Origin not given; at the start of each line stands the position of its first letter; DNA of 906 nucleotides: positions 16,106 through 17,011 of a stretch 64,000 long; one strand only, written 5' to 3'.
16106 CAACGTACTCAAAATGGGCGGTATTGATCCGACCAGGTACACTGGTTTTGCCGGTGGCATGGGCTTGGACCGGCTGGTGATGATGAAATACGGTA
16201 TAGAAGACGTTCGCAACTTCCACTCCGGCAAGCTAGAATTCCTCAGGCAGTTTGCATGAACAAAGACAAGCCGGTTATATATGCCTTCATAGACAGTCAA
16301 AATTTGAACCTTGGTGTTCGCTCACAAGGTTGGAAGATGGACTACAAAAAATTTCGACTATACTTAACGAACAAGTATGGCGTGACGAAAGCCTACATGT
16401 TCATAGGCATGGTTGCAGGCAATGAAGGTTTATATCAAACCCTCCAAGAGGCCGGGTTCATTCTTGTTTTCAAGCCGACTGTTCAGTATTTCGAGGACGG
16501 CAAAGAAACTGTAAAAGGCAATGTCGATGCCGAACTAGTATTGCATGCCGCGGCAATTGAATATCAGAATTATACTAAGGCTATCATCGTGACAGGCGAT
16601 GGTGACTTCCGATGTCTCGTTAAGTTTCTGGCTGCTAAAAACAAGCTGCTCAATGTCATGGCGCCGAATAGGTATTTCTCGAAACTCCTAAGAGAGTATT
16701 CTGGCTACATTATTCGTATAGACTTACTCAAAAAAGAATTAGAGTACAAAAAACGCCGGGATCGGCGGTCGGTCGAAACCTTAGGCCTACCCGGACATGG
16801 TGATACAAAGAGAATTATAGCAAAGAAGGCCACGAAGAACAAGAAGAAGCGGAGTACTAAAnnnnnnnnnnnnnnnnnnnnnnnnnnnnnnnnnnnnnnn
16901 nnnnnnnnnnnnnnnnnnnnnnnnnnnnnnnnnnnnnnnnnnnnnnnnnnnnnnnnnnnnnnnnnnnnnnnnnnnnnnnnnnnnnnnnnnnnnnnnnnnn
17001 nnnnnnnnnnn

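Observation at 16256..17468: NYN nuclease / MazG-like NTP pyrophosphohydrolase / ASCH(DUF3850) trio inserted into the pheS-pheT operon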

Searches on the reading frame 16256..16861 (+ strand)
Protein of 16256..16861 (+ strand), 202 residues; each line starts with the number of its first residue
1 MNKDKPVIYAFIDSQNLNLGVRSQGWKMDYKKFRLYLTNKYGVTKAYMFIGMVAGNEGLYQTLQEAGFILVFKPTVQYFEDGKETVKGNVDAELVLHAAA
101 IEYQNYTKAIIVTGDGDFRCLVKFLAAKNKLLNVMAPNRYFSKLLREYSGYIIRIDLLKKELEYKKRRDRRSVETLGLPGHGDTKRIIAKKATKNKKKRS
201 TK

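Call 4: search_protein_families(library=pfam, proteins=[window:16256-16861:+], max_evalue=0.01)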
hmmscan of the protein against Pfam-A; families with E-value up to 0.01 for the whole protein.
window:16256-16861:+ (202 aa): 1 family
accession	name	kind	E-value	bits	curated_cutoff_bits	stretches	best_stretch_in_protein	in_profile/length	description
PF01936.24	NYN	-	1.1e-15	58.9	24.2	1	11-153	5-142/145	NYN domain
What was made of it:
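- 16256..16864 (+): NYN/LabA-like nuclease, 202 aa. NYN domain at residues 11-153, followed by a conserved basic C-terminal tail (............KKKR). PF01936, E = 1.1e-15 (call 4).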

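Call 5: search_protein_families(library=ncbifam, proteins=[window:16256-16861:+], max_evalue=0.01)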
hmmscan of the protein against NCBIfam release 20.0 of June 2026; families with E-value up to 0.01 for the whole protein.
window:16256-16861:+ (202 aa): 0 families

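Call 6: search_protein_families(library=padloc, proteins=[window:16256-16861:+], max_evalue=0.1)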
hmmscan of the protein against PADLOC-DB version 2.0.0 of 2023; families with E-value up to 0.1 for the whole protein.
window:16256-16861:+ (202 aa): 1 family
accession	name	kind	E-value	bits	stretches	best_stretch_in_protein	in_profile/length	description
PDLC01154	NYN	-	8e-08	30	1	5-161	145-301/310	"LabA-like protein, NYN family nuclease"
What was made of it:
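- NYN weakly matches a PADLOC NYN model (E = 8e-8; call 6).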

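Call 7: search_protein_families(library=phrogs, proteins=[window:16256-16861:+], max_evalue=0.01)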
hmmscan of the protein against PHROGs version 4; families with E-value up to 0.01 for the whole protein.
window:16256-16861:+ (202 aa): 1 family
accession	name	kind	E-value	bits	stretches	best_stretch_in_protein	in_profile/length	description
phrog_12006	-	unknown function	0.00071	20.7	1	84-119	21-56/56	-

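Call 9: search_solved_structures(query=window:16256-16861:+, max_evalue=1, show_alignments=2)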
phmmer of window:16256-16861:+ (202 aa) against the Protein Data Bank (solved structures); distinct sequences matched with E-value up to 1: 1.
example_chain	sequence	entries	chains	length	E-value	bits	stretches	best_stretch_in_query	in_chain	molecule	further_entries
2qip_A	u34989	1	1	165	3.9e-07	33.2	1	6-155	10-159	Protein of unknown function VPA0982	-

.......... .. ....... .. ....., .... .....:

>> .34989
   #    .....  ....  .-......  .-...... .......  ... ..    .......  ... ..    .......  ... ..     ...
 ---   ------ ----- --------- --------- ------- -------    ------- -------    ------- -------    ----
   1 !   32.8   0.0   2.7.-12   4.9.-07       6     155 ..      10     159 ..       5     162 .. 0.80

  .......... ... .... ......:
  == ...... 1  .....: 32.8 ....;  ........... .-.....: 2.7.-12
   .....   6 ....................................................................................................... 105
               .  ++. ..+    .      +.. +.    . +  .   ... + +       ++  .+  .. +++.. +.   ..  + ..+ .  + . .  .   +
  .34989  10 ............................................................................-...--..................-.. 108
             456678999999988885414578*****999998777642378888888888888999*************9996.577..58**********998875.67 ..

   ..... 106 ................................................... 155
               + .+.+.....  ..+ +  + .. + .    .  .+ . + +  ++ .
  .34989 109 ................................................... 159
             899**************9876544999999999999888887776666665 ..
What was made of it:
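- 16256..16864 (+): PDB 2qip, E = 3.9e-7 (call 9).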

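Call 45: find_homologous_proteins(query=window:16256-16861:+, max_evalue=0.001)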
Query window:16256-16861:+ (202 aa): 7977 proteins with E <= 0.001 among 8000 candidates; the best 120 are listed.
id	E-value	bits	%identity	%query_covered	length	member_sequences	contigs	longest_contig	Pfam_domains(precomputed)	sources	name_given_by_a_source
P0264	1.8e-128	444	100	100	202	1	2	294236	PF01936.25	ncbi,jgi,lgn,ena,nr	ncbi:MAG TPA: NYN domain-containing protein [Candidatus Limnocylindria bacterium]|nr:NYN domain-cont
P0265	2.6e-89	316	74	95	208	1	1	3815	PF01936.25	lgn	-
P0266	1.3e-88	314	72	100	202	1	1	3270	PF01936.25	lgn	-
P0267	1.6e-87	310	70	99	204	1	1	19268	PF01936.25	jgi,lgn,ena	jgi:uncharacterized LabA/DUF88 family protein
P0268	1.8e-87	310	68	99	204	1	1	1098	PF01936.25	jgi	-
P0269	5.0e-86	305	74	92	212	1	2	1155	PF01936.25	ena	-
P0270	5.3e-86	305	71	92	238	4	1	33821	PF01936.25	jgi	jgi:uncharacterized LabA/DUF88 family protein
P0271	6.3e-86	305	69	98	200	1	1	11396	PF01936.25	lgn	-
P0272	6.3e-86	305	69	100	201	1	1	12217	PF01936.25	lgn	-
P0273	8.4e-86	304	73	94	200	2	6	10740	PF01936.25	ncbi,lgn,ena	-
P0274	2.2e-85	303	72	95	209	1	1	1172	PF01936.25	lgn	-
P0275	1.3e-84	301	72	94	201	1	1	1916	PF01936.25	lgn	-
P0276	1.3e-84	301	70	97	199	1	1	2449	PF01936.25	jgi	jgi:uncharacterized LabA/DUF88 family protein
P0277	1.2e-83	297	76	88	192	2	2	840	PF01936.25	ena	-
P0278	2.4e-83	296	72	91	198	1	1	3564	PF01936.25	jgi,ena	-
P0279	2.4e-83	296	68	97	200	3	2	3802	PF01936.25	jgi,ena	-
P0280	4.7e-83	296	69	94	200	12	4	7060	PF01936.25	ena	-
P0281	5.7e-83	295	73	92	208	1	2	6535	PF01936.25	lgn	-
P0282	7.2e-83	295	70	95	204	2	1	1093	PF01936.25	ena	-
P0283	7.3e-83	295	75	89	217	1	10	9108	PF01936.25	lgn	-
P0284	1.6e-82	294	69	96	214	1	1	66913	PF01936.25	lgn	-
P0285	2.1e-82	293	67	96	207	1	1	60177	PF01936.25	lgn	-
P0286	2.3e-82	293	68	99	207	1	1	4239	PF01936.25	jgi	jgi:uncharacterized LabA/DUF88 family protein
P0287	4.2e-82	292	66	99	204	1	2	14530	PF01936.25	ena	-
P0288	5.8e-82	292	66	95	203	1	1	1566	PF01936.25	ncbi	-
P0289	7.4e-82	292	67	98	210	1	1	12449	PF01936.25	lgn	-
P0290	7.6e-82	292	68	98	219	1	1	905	PF01936.25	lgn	-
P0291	7.9e-82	292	65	100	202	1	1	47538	PF01936.25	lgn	-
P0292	8.9e-82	291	69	96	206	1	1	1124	PF01936.25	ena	-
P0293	1.1e-81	291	73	91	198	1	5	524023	PF01936.25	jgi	jgi:uncharacterized LabA/DUF88 family protein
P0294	1.1e-81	291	68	95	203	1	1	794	PF01936.25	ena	-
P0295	1.2e-81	291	69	95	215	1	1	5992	PF01936.25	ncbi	-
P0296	1.4e-81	291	70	90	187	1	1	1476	PF01936.25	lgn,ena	-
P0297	2.0e-81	290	69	98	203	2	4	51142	PF01936.25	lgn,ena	-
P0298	2.2e-81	290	68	100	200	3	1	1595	PF01936.25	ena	-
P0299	2.6e-81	290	66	99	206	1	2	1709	PF01936.25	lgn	-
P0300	2.7e-81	290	72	88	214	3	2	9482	PF01936.25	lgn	-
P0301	4.2e-81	289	70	92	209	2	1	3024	PF01936.25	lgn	-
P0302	5.2e-81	289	68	96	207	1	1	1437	PF01936.25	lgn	-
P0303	5.8e-81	289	69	98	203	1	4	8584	PF01936.25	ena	-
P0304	6.4e-81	289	68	92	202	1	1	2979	PF01936.25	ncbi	-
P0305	6.7e-81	288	65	100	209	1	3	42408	PF01936.25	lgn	-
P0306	8.2e-81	288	67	99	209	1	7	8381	PF01936.25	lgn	-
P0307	9.3e-81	288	69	95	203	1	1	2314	PF01936.25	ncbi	-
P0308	2.7e-80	287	68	98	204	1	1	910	PF01936.25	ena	-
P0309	3.1e-80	286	70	89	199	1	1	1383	PF01936.25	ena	-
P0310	4.4e-80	286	68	95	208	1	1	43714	PF01936.25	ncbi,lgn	ncbi:hypothetical protein BH23PAT2_BH23PAT2_00830 [soil metagenome]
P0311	4.9e-80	286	67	97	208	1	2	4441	PF01936.25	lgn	-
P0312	5.2e-80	286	66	100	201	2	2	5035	PF01936.25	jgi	-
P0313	6.7e-80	285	68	92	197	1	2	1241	PF01936.25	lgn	-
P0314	1.1e-79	284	68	96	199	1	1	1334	PF01936.25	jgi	jgi:uncharacterized LabA/DUF88 family protein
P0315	1.2e-79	284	67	97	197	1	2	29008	PF01936.25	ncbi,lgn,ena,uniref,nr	ncbi:MAG: Uncharacterized protein CEO22_249 [Candidatus Berkelbacteria bacterium Gr01-1014_85]|unire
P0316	1.3e-79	284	68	93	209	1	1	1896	PF01936.25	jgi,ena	-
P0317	1.3e-79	284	66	99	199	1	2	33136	PF01936.25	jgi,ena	-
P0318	1.3e-79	284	71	92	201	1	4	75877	PF01936.25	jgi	jgi:uncharacterized LabA/DUF88 family protein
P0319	1.6e-79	284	64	98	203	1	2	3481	PF01936.25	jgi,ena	-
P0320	1.8e-79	284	64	98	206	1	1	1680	PF01936.25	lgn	-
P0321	1.8e-79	284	66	98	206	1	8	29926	PF01936.25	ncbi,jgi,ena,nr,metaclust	ncbi:hypothetical protein A3D14_00820 [Candidatus Saccharibacteria bacterium RIFCSPHIGHO2_02_FULL_47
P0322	2.4e-79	283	72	89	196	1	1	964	PF01936.25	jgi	jgi:uncharacterized LabA/DUF88 family protein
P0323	3.0e-79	283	63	93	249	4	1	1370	PF01936.25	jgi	-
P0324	4.8e-79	282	64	97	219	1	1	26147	PF01936.25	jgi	jgi:uncharacterized LabA/DUF88 family protein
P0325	5.8e-79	282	62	99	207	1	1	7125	PF01936.25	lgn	-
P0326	1.1e-78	281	66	96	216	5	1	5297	PF01936.25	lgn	-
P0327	1.3e-78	281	70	92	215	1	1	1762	PF01936.25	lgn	-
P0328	1.6e-78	281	65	93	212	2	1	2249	PF01936.25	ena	-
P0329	1.8e-78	281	64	99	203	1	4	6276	PF01936.25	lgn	-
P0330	1.9e-78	280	65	97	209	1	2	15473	PF01936.25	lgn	-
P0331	2.2e-78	280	68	94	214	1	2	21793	PF01936.25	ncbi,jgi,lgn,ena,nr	ncbi:MAG TPA: NYN domain-containing protein [Patescibacteria group bacterium]|jgi:uncharacterized La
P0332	2.6e-78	280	68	89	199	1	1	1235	PF01936.25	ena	-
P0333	3.0e-78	280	69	91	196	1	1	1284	PF01936.25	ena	-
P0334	3.5e-78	280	74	82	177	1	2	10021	PF01936.25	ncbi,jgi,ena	-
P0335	4.0e-78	279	70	91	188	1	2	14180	PF01936.25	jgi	jgi:uncharacterized LabA/DUF88 family protein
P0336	5.0e-78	279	66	95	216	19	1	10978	PF01936.25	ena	-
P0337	5.2e-78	279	67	96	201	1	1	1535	PF01936.25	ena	-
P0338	6.8e-78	279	69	90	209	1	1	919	PF01936.25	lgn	-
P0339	1.0e-77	278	66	95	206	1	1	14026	PF01936.25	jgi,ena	-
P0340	1.1e-77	278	66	95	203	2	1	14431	PF01936.25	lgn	-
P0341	1.5e-77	278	63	96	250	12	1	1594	PF01936.25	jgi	-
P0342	1.7e-77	277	67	90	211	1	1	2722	PF01936.25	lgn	-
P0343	2.7e-77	277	66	96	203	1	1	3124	PF01936.25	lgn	-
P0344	3.2e-77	276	66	93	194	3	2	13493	PF01936.25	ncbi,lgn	-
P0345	3.8e-77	276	66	95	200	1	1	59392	PF01936.25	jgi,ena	jgi:uncharacterized LabA/DUF88 family protein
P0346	4.5e-77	276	62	99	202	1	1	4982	PF01936.25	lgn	-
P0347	4.8e-77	276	64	95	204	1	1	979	PF01936.25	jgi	jgi:uncharacterized LabA/DUF88 family protein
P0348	5.7e-77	276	68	92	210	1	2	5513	PF01936.25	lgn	-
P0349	1.3e-76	274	65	97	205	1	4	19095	PF01936.25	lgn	-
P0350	1.4e-76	274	65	92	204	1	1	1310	PF01936.25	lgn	-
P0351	1.8e-76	274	65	96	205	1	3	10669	PF01936.25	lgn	-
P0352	2.1e-76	274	66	96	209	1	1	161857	PF01936.25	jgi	jgi:uncharacterized LabA/DUF88 family protein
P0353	2.4e-76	274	67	93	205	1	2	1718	PF01936.25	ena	-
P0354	3.2e-76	273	65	96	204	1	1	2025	PF01936.25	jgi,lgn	jgi:uncharacterized LabA/DUF88 family protein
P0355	3.6e-76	273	63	94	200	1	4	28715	PF01936.25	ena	-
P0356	4.1e-76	273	65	89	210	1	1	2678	PF01936.25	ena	-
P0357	5.8e-76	272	63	99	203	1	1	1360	PF01936.25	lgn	-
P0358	6.1e-76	272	65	96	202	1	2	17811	PF01936.25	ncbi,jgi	jgi:uncharacterized LabA/DUF88 family protein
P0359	7.8e-76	272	67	89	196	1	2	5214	PF01936.25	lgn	-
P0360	9.4e-76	272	63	97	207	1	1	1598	PF01936.25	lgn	-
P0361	9.4e-76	272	61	95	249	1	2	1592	PF01936.25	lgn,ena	-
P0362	1.2e-75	271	66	96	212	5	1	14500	PF01936.25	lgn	-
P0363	1.2e-75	271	64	99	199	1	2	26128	PF01936.25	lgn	-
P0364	2.0e-75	271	67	91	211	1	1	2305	PF01936.25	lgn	-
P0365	2.8e-75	270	66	94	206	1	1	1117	PF01936.25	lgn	-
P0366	3.1e-75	270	65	92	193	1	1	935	PF01936.25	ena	-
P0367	3.8e-75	270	64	96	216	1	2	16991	PF01936.25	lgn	-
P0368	4.0e-75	270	65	91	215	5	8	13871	PF01936.25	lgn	-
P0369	4.7e-75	269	64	99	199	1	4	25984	PF01936.25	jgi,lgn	-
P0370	4.7e-75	269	65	96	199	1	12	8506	PF01936.25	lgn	-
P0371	5.1e-75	269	63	97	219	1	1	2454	PF01936.25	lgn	-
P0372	5.3e-75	269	64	97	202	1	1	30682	PF01936.25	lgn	-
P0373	5.5e-75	269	71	86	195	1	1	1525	PF01936.25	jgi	jgi:uncharacterized LabA/DUF88 family protein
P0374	6.1e-75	269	66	87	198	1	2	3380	PF01936.25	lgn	-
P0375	7.5e-75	269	64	99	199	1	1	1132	PF01936.25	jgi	-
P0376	1.2e-74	268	67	89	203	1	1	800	PF01936.25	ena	-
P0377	1.2e-74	268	64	96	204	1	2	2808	PF01936.25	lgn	-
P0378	1.7e-74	268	65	99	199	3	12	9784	PF01936.25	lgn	-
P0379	2.3e-74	267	71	81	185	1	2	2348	PF01936.25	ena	-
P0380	2.7e-74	267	73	82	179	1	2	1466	PF01936.25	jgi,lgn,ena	-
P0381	3.1e-74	267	66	92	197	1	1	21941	PF01936.25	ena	-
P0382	3.4e-74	267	67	92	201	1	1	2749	PF01936.25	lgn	-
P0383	3.7e-74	267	62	97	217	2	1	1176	PF01936.25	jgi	jgi:uncharacterized LabA/DUF88 family protein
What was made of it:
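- Closest known: LabA-like NYN proteins. Different: It belongs to a very large Patescibacteria-wide family, more than 7900 hits at 60-75% identity (call 45).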

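Call 48: find_encoding_contigs(protein=P0293, flank=5000, max_places=3)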
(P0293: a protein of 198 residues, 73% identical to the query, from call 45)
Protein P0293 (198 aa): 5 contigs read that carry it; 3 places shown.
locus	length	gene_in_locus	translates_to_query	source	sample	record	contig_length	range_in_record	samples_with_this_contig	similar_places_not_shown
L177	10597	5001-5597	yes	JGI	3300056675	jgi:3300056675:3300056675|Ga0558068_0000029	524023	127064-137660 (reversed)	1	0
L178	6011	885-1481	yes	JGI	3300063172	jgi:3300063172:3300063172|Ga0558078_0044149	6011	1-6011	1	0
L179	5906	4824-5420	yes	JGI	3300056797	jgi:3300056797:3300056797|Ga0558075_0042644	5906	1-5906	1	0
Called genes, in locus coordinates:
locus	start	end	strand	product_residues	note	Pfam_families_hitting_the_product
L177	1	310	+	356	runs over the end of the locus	PF02646:RmuC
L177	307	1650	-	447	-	PF03200:Glyco_hydro_63 (faint), PF22422:MGH1-like_GH, PF01204:Trehalase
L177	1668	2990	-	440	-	PF22422:MGH1-like_GH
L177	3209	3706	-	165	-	PF04461:YajQ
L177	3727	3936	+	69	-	-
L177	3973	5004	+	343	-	PF01409:tRNA-synt_2d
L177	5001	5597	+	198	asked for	PF01936:NYN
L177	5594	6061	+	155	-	-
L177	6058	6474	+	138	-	PF01042:Ribonuc_L-PSP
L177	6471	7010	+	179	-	PF06821:Ser_hydrolase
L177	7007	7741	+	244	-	PF00106:adh_short, PF01370:Epimerase, PF08659:KR (weak), PF13561:adh_short_C2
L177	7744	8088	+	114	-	PF00190:Cupin_1 (faint), PF12973:Cupin_7 (weak), PF02311:AraC_binding, PF07883:Cupin_2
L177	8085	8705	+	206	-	PF13489:Methyltransf_23, PF03848:TehB, PF08241:Methyltransf_11, PF08242:Methyltransf_12, PF13649:Methyltransf_25, PF01739:CheR (weak)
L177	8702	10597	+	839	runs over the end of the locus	PF01588:tRNA_bind, PF03483:B3_4, PF03484:B5, PF17759:tRNA_synthFbeta, PF03147:FDX-ACB (weak)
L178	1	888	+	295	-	?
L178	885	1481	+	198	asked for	PF01936:NYN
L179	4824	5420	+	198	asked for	PF01936:NYN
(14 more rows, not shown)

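Call 49: find_encoding_contigs(protein=P0267, flank=5000, max_places=2)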
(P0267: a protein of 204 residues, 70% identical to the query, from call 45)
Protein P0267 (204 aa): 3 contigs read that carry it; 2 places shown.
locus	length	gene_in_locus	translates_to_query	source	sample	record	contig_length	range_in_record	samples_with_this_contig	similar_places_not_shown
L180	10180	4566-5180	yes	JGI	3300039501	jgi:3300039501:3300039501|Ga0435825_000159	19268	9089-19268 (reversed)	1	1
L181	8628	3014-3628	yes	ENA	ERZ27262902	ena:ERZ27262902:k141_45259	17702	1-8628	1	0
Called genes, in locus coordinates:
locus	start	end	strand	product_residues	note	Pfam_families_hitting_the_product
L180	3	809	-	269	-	?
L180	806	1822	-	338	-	PF00535:Glycos_transf_2, PF13641:Glyco_tranf_2_3, PF13632:Glyco_trans_2_3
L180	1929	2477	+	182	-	PF12686:DUF3800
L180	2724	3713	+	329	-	PF02661:Fic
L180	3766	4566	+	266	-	PF01061:ABC2_membrane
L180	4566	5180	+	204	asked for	PF01936:NYN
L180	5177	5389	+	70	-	-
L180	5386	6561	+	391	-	PF00005:ABC_tran, PF02463:SMC_N (faint), PF13304:AAA_21 (faint), PF14524:Wzt_C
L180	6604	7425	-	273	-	PF00535:Glycos_transf_2 (weak)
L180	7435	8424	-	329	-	-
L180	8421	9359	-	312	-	PF02353:CMAS, PF13489:Methyltransf_23, PF05175:MTS (weak), PF13847:Methyltransf_31 (weak), PF08241:Methyltransf_11 (weak), PF08242:Methyltransf_12, PF13649:Methyltransf_25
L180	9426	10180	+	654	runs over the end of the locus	PF00535:Glycos_transf_2, PF13641:Glyco_tranf_2_3 (faint)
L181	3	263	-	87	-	?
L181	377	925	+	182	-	PF12686:DUF3800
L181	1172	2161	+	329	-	PF02661:Fic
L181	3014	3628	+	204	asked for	PF01936:NYN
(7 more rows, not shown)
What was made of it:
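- NYN also inserts in an ABC-transporter operon (call 49).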

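Call 73: search_dna_similar(query=window:16256-16861:+, collection=phages, mode=protein, max_rows=8)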
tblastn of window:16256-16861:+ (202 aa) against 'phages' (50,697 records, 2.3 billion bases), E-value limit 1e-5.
No match.

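Call 77: find_related_loci(query=A3, collection=viral_contigs, flank=4000)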
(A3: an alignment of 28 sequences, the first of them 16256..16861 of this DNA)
Query A3 (202 aa) in viral_contigs; peptide patterns used: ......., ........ (x = any residue, [..] = any of these).
71 stretches matched a pattern; 5 encode a relative of the query (tblastn E <= 1e-3); 5 distinct loci.
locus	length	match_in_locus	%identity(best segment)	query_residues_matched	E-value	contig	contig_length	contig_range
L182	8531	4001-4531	53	9-188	5e-54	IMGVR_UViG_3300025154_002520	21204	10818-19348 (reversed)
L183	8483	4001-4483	54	9-172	2e-47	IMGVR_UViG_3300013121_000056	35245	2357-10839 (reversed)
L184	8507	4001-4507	24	11-174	7e-16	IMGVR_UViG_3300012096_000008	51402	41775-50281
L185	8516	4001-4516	28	5-168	3e-15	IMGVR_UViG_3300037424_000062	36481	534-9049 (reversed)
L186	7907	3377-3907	24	11-170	8e-12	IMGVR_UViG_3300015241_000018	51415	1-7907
